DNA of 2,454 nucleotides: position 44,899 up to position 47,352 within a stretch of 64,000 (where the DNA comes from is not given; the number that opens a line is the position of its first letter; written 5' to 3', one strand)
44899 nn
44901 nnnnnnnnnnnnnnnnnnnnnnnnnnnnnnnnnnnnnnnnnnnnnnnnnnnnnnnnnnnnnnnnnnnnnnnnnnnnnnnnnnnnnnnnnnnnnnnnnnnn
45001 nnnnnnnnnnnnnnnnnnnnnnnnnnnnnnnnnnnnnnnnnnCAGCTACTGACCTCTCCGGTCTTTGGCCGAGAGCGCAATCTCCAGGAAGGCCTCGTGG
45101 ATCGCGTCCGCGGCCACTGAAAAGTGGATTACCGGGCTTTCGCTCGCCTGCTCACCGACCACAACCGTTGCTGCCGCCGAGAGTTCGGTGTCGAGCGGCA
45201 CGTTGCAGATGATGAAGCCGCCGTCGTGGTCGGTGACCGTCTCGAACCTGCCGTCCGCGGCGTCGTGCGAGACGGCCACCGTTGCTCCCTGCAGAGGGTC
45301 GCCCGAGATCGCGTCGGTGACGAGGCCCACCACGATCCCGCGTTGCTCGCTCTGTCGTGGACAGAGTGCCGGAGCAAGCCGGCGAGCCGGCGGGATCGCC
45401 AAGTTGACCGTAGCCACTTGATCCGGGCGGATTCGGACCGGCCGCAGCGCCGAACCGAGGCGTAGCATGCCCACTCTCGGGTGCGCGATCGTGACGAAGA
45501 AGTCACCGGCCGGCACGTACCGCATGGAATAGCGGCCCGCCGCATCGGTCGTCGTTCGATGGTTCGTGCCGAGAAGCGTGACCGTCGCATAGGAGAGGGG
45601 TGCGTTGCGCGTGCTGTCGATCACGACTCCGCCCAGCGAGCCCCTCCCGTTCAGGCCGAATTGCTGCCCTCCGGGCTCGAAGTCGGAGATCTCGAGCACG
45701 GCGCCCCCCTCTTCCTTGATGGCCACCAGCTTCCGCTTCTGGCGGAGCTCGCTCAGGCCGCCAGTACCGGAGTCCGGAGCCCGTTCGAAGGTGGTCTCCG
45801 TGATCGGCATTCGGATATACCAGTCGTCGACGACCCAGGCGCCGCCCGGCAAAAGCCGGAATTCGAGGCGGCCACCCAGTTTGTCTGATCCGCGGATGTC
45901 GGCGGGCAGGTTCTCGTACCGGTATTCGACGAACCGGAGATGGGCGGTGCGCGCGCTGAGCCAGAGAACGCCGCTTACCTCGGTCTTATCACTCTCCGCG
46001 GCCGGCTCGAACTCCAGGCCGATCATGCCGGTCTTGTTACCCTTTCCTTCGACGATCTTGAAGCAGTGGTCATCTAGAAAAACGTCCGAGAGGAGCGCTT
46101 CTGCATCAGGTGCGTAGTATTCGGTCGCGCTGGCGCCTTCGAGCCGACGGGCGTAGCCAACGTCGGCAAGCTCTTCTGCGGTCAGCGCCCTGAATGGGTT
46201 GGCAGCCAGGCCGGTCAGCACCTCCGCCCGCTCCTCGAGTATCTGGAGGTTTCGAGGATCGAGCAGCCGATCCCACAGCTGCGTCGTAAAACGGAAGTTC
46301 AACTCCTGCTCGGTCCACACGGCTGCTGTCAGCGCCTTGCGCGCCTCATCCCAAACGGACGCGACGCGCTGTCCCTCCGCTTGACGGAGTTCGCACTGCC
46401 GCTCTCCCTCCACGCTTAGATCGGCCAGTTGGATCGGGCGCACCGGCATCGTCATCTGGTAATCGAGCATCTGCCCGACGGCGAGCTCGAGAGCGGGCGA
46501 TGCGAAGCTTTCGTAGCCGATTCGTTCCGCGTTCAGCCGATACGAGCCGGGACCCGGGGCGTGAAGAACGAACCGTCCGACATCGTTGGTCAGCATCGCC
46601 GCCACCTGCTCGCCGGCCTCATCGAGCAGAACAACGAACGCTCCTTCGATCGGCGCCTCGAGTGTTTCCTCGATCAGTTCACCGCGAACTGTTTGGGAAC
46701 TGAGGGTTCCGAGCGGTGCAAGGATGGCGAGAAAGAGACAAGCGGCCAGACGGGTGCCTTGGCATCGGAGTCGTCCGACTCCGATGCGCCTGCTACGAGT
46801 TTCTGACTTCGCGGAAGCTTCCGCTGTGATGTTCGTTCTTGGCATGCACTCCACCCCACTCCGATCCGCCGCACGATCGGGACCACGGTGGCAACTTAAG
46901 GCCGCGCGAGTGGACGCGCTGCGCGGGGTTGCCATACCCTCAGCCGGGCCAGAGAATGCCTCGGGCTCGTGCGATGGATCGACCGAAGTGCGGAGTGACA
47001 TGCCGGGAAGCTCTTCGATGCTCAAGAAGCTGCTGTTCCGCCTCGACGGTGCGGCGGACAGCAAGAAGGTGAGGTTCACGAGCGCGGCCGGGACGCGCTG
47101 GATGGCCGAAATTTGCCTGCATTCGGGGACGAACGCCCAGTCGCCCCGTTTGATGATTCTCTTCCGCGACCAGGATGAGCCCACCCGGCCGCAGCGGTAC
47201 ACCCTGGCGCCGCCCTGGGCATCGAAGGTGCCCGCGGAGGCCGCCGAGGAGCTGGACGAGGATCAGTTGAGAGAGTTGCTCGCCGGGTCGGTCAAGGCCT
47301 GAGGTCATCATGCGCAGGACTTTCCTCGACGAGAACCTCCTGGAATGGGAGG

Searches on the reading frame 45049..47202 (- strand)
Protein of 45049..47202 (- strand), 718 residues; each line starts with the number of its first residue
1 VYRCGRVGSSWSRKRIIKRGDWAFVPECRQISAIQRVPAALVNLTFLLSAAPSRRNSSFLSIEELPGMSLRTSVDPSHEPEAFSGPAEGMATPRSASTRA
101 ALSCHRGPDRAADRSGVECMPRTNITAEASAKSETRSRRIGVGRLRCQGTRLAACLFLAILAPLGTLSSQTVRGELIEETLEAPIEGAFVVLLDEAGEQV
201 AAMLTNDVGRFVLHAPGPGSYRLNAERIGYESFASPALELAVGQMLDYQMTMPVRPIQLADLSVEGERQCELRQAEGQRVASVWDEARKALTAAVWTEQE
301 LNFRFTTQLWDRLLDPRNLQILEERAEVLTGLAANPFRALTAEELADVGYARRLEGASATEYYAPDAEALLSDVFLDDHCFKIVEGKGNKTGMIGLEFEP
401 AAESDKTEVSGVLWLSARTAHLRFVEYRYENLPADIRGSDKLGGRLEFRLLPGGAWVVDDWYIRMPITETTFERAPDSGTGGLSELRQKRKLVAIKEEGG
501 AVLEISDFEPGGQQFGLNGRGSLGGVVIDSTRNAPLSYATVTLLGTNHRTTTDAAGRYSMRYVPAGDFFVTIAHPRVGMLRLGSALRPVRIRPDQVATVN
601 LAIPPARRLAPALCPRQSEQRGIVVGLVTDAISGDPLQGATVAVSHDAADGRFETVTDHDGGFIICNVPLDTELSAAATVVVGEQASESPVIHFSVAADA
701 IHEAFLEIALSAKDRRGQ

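Call 50: search_protein_families(library=pfam, proteins=[window:45049-47202:-], max_evalue=0.001)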
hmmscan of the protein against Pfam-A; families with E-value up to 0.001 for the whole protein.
window:45049-47202:- (718 aa): 5 families
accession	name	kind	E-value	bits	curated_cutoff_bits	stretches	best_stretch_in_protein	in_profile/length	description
PF13620.12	CarboxypepD_reg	-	5.7e-35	120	32.3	3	523-602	2-80/82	Carboxypeptidase regulatory-like domain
PF13715.12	CarbopepD_reg_2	-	7.2e-20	71.3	32.2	1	525-572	3-50/88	CarboxypepD_reg-like domain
PF07210.18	DUF1416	-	5.7e-06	26.6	23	1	172-224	22-71/97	Protein of unknown function (DUF1416)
PF17210.9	SdrD_B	-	6.7e-06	26.7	29.7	0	179-226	18-65/112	SdrD B-like domain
PF09430.16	EMC7_beta-sandw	-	2.9e-05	24.7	26.6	0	191-231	12-51/122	ER membrane protein complex subunit 7, beta-sandwich domain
